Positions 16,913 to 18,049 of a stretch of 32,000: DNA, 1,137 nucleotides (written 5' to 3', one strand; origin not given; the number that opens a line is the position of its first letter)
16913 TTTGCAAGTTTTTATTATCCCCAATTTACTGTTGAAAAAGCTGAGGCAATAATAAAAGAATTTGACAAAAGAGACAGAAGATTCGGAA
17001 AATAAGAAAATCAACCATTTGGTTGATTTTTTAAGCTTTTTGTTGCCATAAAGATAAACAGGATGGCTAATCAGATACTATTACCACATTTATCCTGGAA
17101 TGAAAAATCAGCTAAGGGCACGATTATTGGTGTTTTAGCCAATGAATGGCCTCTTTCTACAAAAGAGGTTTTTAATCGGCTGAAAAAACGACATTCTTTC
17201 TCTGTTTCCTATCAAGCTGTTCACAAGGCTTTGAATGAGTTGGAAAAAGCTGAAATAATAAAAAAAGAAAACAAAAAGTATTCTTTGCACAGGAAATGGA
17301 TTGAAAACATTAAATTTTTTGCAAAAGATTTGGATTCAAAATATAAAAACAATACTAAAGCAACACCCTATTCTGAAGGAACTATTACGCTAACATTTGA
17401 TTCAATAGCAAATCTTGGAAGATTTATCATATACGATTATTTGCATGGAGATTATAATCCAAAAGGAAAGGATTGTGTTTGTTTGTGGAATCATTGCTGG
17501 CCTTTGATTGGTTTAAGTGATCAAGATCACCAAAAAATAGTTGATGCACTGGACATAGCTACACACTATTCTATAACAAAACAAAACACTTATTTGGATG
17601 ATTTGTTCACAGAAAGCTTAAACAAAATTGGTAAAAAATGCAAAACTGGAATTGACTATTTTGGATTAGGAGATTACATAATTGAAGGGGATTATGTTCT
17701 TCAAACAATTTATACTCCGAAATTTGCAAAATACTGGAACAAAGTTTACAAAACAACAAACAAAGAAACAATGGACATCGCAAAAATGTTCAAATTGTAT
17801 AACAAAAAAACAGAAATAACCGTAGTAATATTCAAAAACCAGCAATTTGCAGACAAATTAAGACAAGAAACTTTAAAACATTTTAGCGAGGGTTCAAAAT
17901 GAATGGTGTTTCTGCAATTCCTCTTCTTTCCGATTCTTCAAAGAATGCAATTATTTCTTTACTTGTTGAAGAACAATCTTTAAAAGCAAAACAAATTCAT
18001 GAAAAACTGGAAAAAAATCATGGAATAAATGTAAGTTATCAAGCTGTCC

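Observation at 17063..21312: Operon of five deeply diverged tandem paralogs: winged helix fused to an unrecognised ~190-aa domain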

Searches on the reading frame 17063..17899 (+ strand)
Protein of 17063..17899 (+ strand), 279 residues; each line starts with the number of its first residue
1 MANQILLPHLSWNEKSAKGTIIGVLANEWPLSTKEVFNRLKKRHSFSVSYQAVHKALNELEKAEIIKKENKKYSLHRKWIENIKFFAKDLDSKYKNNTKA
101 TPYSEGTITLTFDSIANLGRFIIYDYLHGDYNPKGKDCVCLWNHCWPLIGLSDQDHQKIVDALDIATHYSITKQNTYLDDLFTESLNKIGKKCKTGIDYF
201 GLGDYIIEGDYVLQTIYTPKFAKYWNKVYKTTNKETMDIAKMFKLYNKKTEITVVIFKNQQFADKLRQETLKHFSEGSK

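Call 4: search_protein_families(library=pfam, proteins=[window:17063-17899:+], max_evalue=1)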
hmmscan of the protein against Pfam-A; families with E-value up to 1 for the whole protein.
window:17063-17899:+ (279 aa): 4 families
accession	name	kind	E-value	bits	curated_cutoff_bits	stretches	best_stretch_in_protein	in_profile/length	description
PF07106.19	TBPIP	-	0.0024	18.2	22.8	1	30-67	16-49/62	TBPIP/Hop2 winged helix domain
PF01475.25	FUR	-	0.012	16.2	23.1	1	21-72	13-65/121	Ferric uptake regulator family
PF25212.1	HVO_A0114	-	0.18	12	27.6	1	49-72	49-72/84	HVO_A0114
PF12668.12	DUF3791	-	0.24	11.9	25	0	22-43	7-28/60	Protein of unknown function (DUF3791)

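Call 6: find_homologous_proteins(query=A1, max_evalue=0.001)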
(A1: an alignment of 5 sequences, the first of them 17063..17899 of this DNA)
Query A1 (5 sequences) (279 aa, profile of the alignment): 63 proteins with E <= 0.001 among 2825 candidates.
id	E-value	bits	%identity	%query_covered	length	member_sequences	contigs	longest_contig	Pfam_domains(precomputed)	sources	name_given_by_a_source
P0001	7.4e-118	411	100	100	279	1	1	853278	-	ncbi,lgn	-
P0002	3.5e-116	406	30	97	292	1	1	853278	-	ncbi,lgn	-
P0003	2.0e-85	305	34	98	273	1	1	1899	-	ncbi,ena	-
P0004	4.0e-85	304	58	93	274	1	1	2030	-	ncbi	-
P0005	2.2e-75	272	28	100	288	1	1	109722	-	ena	-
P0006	9.0e-75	270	35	98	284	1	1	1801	PF08461.17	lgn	-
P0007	2.7e-68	248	23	99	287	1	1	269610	-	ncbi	ncbi:MAG: hypothetical protein V1676_02580 [Candidatus Diapherotrites archaeon]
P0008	5.3e-68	247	29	94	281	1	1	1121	-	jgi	-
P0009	5.5e-68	247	33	97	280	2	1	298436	-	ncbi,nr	ncbi:MAG: hypothetical protein HYW05_03295 [Candidatus Diapherotrites archaeon]|nr:hypothetical prot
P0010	1.6e-66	243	32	97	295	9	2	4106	-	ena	-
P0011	5.1e-66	241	29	94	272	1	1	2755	-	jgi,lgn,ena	-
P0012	6.1e-66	241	28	97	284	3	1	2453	-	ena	-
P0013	1.0e-65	240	34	98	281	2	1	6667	-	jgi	jgi:cellulose synthase/poly-beta-1,6-N-acetylglucosamine synthase-like glycosyltransferase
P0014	1.3e-65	240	40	99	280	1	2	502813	-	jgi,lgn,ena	-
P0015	5.6e-64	234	30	96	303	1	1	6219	-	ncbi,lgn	-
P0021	1.6e-61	226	33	94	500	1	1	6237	-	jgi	jgi:hypothetical protein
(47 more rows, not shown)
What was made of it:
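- Checked: Independent relatives from other genomes score down to E=1e-85 (call 6).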

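Call 9: search_solved_structures(query=A2, max_evalue=10, show_alignments=2)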
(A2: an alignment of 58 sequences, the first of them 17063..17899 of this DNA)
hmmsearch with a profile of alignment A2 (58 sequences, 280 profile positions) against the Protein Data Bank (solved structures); distinct sequences matched with E-value up to 10: 3.
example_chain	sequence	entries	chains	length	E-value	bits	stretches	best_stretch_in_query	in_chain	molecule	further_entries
8s79_A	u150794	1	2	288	0.25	13.9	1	114-175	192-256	Nod-factor receptor 5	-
8rdg_A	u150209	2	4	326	0.78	12.3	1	49-69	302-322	SDR family NAD(P)-dependent oxidoreductase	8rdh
8rdi_A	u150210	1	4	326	0.78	12.3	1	49-69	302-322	SDR family NAD(P)-dependent oxidoreductase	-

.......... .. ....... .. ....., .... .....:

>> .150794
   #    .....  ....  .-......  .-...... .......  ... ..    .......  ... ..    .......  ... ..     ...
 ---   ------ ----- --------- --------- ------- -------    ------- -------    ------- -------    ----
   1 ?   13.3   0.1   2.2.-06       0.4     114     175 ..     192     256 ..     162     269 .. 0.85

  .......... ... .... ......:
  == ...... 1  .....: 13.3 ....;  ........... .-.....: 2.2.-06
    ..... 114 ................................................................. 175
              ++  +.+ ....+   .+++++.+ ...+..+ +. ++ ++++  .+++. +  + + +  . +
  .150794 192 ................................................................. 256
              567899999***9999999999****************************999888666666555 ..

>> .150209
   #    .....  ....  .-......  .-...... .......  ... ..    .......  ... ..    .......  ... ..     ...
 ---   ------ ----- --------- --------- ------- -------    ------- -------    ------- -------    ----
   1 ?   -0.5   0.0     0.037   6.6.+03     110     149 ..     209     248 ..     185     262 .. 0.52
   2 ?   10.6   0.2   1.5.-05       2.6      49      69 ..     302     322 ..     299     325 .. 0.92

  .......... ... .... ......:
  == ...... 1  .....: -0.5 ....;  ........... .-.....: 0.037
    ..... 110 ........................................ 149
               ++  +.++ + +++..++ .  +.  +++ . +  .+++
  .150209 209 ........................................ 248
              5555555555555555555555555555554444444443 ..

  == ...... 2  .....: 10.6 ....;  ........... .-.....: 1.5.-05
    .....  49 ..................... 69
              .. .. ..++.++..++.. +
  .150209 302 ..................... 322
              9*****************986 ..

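Call 22: predict_structure(alignment_id=A2)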
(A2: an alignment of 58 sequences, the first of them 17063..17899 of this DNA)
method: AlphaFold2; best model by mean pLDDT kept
length: 279 residues; sequences in the alignment: 58
mean_pLDDT: 88.7   pTM: 0.67
mean pLDDT of the five models: 88.7, 88.6, 88.2, 88.0, 87.6
residues with pLDDT >= 90: 205; 70-90: 45; 50-70: 14; < 50: 15
segments of 3 or more residues with pLDDT < 50: 1-13
pLDDT, mean of each block of 10 residues (from residue 1): 38 70 95 97 88 95 95 94 76 68 74 93 88 95 92 93 95 98 96 96 94 97 97 96 94 96 97 77
secondary structure, 60 per line:
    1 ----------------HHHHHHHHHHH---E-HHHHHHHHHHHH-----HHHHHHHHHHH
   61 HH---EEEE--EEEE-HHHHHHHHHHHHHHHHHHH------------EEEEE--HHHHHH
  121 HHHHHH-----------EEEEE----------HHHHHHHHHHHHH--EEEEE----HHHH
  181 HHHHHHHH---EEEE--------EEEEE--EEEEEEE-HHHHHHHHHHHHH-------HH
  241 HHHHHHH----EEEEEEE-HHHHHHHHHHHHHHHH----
elements in order: H17-27 H33-44 H50-62 E66-69 E72-75 H77-95 E108-112 H115-126 E138-142 H153-165 E168-172 H177-188 E192-195 E204-208 E211-217 H219-231 H239-247 E252-258 H260-275
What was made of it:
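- On TrmB family (Pfam PF01978 + PF11495; TrmB, TrmBL1, TrmBL2): The AF2 model (pLDDT 88.7) has H17-27, H33-44, H50-62, wing E66-75, helix 77-95, then an alpha/beta domain (call 22).
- AF2 model of gene 1: pLDDT 88.7 (call 22).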

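Call 25: fold_search(model_id=the predicted structure, library=pdb)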
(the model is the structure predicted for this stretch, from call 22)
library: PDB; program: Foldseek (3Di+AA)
matches with E <= 10: 1212; with E <= 0.001: 11
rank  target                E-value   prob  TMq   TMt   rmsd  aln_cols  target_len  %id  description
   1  5bpd_D                3.0e-09  1.00  0.33  0.35  15.2       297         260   13  Structure of TrmBL2, an archaeal chromatin protein, shows a novel mode of DNA binding. (released 2015-09-02)
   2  5bpd_C                8.6e-09  1.00  0.33  0.35  15.2       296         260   13  Structure of TrmBL2, an archaeal chromatin protein, shows a novel mode of DNA binding. (released 2015-09-02)
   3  5bpi_C                1.2e-08  1.00  0.32  0.35  14.9       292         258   14  Structure of TrmBL2, an archaeal chromatin protein, shows a novel mode of DNA binding. (released 2015-09-02)
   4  5bpi_D                1.7e-08  1.00  0.33  0.36  15.0       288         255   14  Structure of TrmBL2, an archaeal chromatin protein, shows a novel mode of DNA binding. (released 2015-09-02)
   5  5bpd_B                5.2e-08  1.00  0.34  0.36  22.3       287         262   14  Structure of TrmBL2, an archaeal chromatin protein, shows a novel mode of DNA binding. (released 2015-09-02)
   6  5box_A                1.5e-07  1.00  0.36  0.38  22.8       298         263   15  Structure of TrmBL2, an archaeal chromatin protein, shows a novel mode of DNA binding. (released 2015-09-02)
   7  5bqt_A                1.8e-07  1.00  0.37  0.39  21.4       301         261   14  Structure of TrmBL2, an archaeal chromatin protein, shows a novel mode of DNA binding. (released 2015-09-02)
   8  6ehi_A                6.3e-04  1.00  0.33  0.51   6.7       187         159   10  NucT from Helicobacter pylori (released 2018-01-17)
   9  4ggk                  7.6e-04  1.00  0.35  0.54   5.6       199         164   10  Crystal structure of Zucchini from mouse (mZuc / PLD6 / MitoPLD) bound to tungstate (released 2012-10-10)
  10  6ehi_B                9.7e-04  1.00  0.33  0.52   6.7       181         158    9  NucT from Helicobacter pylori (released 2018-01-17)
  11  6ehi_D                9.7e-04  1.00  0.33  0.51   6.6       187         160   11  NucT from Helicobacter pylori (released 2018-01-17)
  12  8rvc_A                1.2e-03  0.85  0.23  0.20  19.3       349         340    8  Crystal structure of alpha keto acid C-methyl-transferases MrsA bound to ketoarginine (released 2024-07-03)
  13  7e0m_B                1.3e-03  0.99  0.33  0.25   8.2       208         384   11  Crystal structure of phospholipase D (released 2021-12-22)
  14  7e0m_A                1.3e-03  0.99  0.32  0.24   8.5       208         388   10  Crystal structure of phospholipase D (released 2021-12-22)
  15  4qvg_A                1.5e-03  0.84  0.24  0.20  16.1       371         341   10  Crystal structure of S-adenosylmethionine-dependent methyltransferase SibL in its apo form (released 2015-05-27)
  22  1byr                  4.9e-03  1.00  0.37  0.62   4.9       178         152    9  CRYSTAL STRUCTURE OF A PHOSPHOLIPASE D FAMILY MEMBER, NUC FROM SALMONELLA TYPHIMURIUM (released 1999-10-19)
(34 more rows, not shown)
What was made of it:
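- On TrmB family (Pfam PF01978 + PF11495; TrmB, TrmBL1, TrmBL2): TrmBL2 chains are the seven best Foldseek hits, E=3e-9 to 2e-7 over 287-301 columns (call 25).
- On PLD superfamily: NucT, Zucchini and Nuc match with probability 1.00 and TM-target 0.51-0.62 (call 25).
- Closest known: Single-HKD PLD nucleases. Same: The fold of the C-domain (TM-target 0.51-0.62, call 25).
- PLD nucleases follow for the C-domain: NucT 6ehi, Zucchini 4ggk and Nuc 1byr, with TM-target 0.51-0.62 (call 25). TrmBL2 is the best structural match over the full length (call 25).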

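Call 26: search_protein_representatives(alignment_id=A1)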
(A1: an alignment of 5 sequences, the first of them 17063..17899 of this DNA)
Query: 5 sequences, 283 profile positions. Proteins with E-value up to 0.001 (for the whole library): 2119; up to 1e-10: 1405; up to 1e-30: 478. The best 150 are listed.
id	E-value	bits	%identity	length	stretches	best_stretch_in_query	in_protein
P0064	3.1e-111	387.6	-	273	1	5-281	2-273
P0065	9.7e-109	379.4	-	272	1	1-280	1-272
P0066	2.3e-95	335.5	-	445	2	1-281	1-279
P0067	3.0e-94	331.8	-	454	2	1-281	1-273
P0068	3.5e-91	321.8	-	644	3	1-280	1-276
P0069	8.3e-86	304.2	-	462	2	1-281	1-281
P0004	1.3e-85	303.5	-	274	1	9-279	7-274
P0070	9.3e-83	294.2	-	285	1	4-280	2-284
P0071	1.5e-77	277.1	-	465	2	8-282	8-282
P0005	7.0e-76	271.6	-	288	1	1-283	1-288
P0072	8.9e-73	261.4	-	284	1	1-278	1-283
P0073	1.3e-72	260.8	-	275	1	13-280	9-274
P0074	1.1e-70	254.6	-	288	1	11-272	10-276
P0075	3.3e-70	253.0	-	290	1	10-283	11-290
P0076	4.8e-69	249.2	-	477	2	13-280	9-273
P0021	5.2e-62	226.1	-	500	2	9-283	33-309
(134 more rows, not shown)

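Call 30: find_related_loci(query=A2, collection=genome_contigs, flank=10000)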
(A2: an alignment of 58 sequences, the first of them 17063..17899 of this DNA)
Query A2 (279 aa) in genome_contigs; peptide patterns used: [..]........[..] (x = any residue, [..] = any of these).
82 stretches matched a pattern; 73 encode a relative of the query (tblastn E <= 1e-3); 69 distinct loci.
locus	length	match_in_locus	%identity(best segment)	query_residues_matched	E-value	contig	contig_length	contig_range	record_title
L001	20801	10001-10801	39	16-279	1e-60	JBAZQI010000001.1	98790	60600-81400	MAG: archaeon isolate SO_2017_SWC_5 scaffold_251_c1_LP-4_2017, whole genome shotgun sequence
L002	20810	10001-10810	36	1-269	3e-60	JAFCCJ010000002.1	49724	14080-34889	MAG: Candidatus Iainarchaeum archaeon isolate AB_3033_Bin_152 AB_3033_Bin_152_scaffold_617, whole genome shotgun sequenc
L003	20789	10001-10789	35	15-276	4e-54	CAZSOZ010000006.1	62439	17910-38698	MAG TPA_asm: uncultured archaeon isolate SRP141376_co4_183 genome assembly, contig: NODE_833_length_62439_cov_12.437147,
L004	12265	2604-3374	37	16-272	1e-52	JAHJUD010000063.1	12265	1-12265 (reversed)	MAG: Candidatus Micrarchaeota archaeon isolate OS_PC_MetaG.mb.82 OS_PC_MetaG.mb.82_k141_222447, whole genome shotgun seq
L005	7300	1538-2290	35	15-270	6e-50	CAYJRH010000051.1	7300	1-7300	MAG TPA_asm: uncultured archaeon isolate ERP125453_co1_38 genome assembly, contig: NODE_12868_length_7300_cov_26.579158,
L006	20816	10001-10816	31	3-270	6e-51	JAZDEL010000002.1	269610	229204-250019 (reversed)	MAG: Candidatus Iainarchaeum archaeon isolate MEGAHIT-group-0.15 k141_7485310, whole genome shotgun sequence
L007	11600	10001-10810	34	7-275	2e-49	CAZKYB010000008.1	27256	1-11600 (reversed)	MAG TPA_asm: uncultured archaeon isolate SRP342105_co1_296 genome assembly, contig: NODE_2286_length_27256_cov_5.717915,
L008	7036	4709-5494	35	14-279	9e-48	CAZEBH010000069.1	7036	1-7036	MAG TPA_asm: uncultured archaeon isolate SRP302447_co1_795 genome assembly, contig: NODE_29155_length_7036_cov_7.761352,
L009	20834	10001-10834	35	1-274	5e-49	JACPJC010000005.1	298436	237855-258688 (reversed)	MAG: Candidatus Iainarchaeum archaeon isolate NC_groundwater_457_Ag_B-0.1um_46_10 S34_3B_scaffold_200443, whole genome s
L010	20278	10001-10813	33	1-270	6e-45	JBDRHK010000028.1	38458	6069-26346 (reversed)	MAG: Candidatus Iainarchaeum archaeon isolate MEGAHIT-group-1.513 k141_2776418, whole genome shotgun sequence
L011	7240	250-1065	34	1-276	7e-40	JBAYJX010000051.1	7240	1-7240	MAG: archaeon isolate SO_2016_GW1_66 scaffold19610_OW334_2016, whole genome shotgun sequence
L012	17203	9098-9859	35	15-270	2e-51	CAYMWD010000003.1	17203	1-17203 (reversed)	MAG TPA_asm: uncultured archaeon isolate SRP178699_co1_12 genome assembly, contig: NODE_4137_length_17203_cov_4.636692,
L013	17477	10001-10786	29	18-274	1e-36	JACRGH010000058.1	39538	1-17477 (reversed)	MAG: Candidatus Micrarchaeota archaeon isolate NC_groundwater_1746_Pr3_B-0.1um_53_26 SR-2_scaffold_141_2913397, whole ge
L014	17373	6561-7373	32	13-274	6e-37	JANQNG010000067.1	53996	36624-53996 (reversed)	MAG: Candidatus Nanoarchaeia archaeon isolate PL23a_bin.67 k99_1239478, whole genome shotgun sequence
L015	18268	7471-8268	35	1-270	3e-36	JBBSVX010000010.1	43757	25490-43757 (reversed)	MAG: archaeon isolate H43-bin240_1 H43_bin240_1_000000000010, whole genome shotgun sequence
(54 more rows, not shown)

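Call 32: search_protein_families(library=pfam, alignment_id=A2, max_evalue=0.01)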
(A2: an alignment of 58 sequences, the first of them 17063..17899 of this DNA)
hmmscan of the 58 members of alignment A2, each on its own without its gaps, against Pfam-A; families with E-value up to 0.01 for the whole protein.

A. member 1, window:17063-17899:+ (279 aa): 1 family
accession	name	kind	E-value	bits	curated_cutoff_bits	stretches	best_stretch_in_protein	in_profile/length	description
PF07106.19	TBPIP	-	0.0024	18.2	22.8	0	30-67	16-49/62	TBPIP/Hop2 winged helix domain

B. families by the number of members that match (of 58 scanned): 24 families
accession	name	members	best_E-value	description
PF01475.25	FUR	20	1.7e-05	Ferric uptake regulator family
PF08461.16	HTH_12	13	1.7e-05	Ribonuclease R winged-helix domain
PF03965.22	Penicillinase_R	8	0.00049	Penicillinase repressor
PF13565.12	HTH_32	3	0.00073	Homeodomain-like domain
PF07106.19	TBPIP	3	0.0024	TBPIP/Hop2 winged helix domain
PF14947.12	HTH_45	2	4.4e-05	Winged helix-turn-helix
PF21100.3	MCM_C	2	0.00028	MCM protein C-terminal winged helix-turn-helix domain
PF04492.19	Phage_rep_O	2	0.00035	Bacteriophage replication protein O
PF14277.12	DUF4364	2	0.0004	Domain of unknown function (DUF4364)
PF03849.19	Tfb2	2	0.0037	Transcription factor Tfb2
PF01978.25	TrmB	2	0.0043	Sugar-specific transcriptional regulator TrmB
PF21476.4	PF0610-like_N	2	0.0055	PF0610-like, N-terminal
PF25601.1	AAA_lid_14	1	0.00055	AAA+ ATPase lid domain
PF14828.11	Amnionless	1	0.0017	Amnionless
PF20612.3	SHOCT_2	1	0.0019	SHOCT domain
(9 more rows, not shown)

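Call 33: search_protein_families(library=ncbifam, proteins=[window:17063-17899:+], max_evalue=1)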
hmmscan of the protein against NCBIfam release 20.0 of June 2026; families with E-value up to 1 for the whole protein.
window:17063-17899:+ (279 aa): 1 family
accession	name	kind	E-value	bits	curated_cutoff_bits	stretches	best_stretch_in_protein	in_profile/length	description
NF004170.0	PRK05638.1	equivalog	0.0031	16.1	421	1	16-72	371-422/442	threonine synthase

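Call 45: search_protein_families(library=pfam, alignment_id=A3, max_evalue=0.00001)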
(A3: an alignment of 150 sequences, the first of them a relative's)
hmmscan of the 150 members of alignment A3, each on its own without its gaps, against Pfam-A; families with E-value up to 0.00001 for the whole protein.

A. member 1, L001:4661-5083:- (141 aa): 0 families

B. families by the number of members that match (of 150 scanned): 98 families (the first 25 are shown)
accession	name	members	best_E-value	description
PF06745.19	ATPase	13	2.3e-66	KaiC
PF13481.12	AAA_25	11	1.1e-09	AAA domain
PF02830.23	V4R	8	2.6e-16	V4R domain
PF01494.25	FAD_binding_3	8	3e-16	FAD binding domain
PF01040.23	UbiA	6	3.9e-34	UbiA prenyltransferase family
PF08495.15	FIST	6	2.2e-30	FIST N domain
PF13450.12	NAD_binding_8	4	1e-07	NAD(P)-binding Rossmann-like domain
PF13404.12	HTH_AsnC-type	3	4e-26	AsnC-type helix-turn-helix domain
PF13412.12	HTH_24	3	1.3e-24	Winged helix-turn-helix DNA-binding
PF13649.12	Methyltransf_25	3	4.3e-17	Methyltransferase domain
PF08241.18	Methyltransf_11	3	3.1e-16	Methyltransferase domain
PF13847.12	Methyltransf_31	3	2.6e-13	Methyltransferase domain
PF01266.30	DAO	3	4.8e-10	FAD dependent oxidoreductase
PF22578.2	GGR_cat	3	6.2e-10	Geranylgeranyl reductase catalytic domain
PF00890.30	FAD_binding_2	3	4.6e-08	FAD binding domain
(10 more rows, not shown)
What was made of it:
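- On KaiC-centred archaeal signalling modules: 13 of 150 ORFs within two genes of a family member are KaiC, 8 are V4R and 6 are FIST (call 45).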

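Call 54: find_homologous_proteins(query=P0021, max_evalue=1e-10)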
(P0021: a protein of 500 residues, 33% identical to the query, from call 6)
Query P0021 (500 aa): 2 proteins with E <= 1e-10 among 8000 candidates.
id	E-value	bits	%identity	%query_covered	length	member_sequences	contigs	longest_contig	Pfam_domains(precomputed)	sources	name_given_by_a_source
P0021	0.0e+0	1101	100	100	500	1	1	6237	-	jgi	jgi:hypothetical protein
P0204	1.0e-25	109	30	54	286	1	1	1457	-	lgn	-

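Call 67: predict_structure(alignment_id=A5)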
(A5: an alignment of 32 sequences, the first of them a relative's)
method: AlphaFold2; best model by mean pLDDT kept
length: 462 residues; sequences in the alignment: 32
mean_pLDDT: 86.5   pTM: 0.48
mean pLDDT of the five models: 86.5, 86.5, 86.0, 85.6, 84.9
residues with pLDDT >= 90: 260; 70-90: 151; 50-70: 36; < 50: 15
segments of 3 or more residues with pLDDT < 50: 1-6, 282-288
pLDDT, mean of each block of 10 residues (from residue 1): 43 83 91 96 93 96 94 90 70 56 75 88 76 80 81 81 89 93 85 88 91 93 92 81 83 91 87 87 46 85 92 87 97 84 88 98 97 95 97 96 96 97 94 93 92 97 78
secondary structure, 60 per line:
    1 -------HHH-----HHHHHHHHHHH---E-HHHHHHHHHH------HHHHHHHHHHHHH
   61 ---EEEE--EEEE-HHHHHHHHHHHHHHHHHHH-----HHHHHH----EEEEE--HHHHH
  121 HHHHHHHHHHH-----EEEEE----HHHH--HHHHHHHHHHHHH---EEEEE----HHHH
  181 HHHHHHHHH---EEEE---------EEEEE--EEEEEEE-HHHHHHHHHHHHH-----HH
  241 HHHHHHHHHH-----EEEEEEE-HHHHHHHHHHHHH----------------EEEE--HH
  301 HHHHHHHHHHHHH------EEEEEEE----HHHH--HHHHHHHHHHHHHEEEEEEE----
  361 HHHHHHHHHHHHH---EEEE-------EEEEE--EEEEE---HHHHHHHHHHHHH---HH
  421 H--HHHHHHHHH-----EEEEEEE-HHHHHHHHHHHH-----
elements in order: H16-26 H32-41 H48-60 E64-67 E70-73 H75-93 H99-104 E109-113 H116-131 E137-141 H146-149 H152-164 E168-172 H177-189 E193-196 E206-210 E213-219 H221-233 H239-250 E256-262 H264-276 E293-296 H299-313 E320-326 H331-334 H337-349 E350-356 H361-373 E377-380 E388-392 E395-399 H403-415 H424-432 E438-444 H446-457
